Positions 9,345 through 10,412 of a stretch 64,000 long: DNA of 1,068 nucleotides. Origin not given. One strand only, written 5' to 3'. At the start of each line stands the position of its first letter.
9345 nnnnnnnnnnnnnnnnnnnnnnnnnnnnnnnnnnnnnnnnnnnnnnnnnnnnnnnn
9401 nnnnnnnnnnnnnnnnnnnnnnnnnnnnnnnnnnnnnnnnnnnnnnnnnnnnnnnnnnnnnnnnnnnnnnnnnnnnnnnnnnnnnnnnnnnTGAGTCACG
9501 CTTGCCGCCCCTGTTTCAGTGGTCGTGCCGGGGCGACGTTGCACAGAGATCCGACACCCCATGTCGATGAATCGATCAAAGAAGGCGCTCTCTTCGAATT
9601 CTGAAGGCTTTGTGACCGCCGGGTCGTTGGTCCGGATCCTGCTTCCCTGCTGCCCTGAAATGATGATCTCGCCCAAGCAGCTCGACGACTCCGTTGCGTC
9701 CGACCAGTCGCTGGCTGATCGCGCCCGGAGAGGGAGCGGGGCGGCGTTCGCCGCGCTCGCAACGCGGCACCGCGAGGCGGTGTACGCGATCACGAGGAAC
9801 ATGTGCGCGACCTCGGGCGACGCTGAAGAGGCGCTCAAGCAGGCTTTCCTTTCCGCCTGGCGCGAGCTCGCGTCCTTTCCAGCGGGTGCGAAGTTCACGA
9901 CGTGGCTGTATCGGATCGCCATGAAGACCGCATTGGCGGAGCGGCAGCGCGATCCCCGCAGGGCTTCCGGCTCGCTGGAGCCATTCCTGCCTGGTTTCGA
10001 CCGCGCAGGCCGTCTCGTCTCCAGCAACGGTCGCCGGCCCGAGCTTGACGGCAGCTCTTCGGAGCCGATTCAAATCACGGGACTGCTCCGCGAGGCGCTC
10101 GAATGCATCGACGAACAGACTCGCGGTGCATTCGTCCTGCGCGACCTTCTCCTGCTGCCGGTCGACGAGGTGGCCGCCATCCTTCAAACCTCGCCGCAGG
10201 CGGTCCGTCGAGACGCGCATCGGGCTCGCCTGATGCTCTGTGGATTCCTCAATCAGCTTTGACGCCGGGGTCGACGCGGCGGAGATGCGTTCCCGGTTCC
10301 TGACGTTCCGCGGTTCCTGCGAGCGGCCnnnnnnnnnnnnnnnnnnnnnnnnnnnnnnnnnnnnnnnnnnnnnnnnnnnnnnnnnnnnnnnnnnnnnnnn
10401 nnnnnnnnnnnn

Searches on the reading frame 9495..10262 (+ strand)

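Call 73: search_protein_families(library=pfam, proteins=[window:9495-10262:+], max_evalue=0.001)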
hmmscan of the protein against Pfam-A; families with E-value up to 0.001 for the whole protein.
window:9495-10262:+ (255 aa): 2 families
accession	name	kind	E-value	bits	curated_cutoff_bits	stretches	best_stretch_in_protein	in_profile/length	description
PF04542.20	Sigma70_r2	-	2.4e-10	40.5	24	1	88-150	1-65/71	Sigma-70 region 2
PF08281.18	Sigma70_r4_2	-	2.6e-09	37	25.7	1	197-248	3-54/54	Sigma-70, region 4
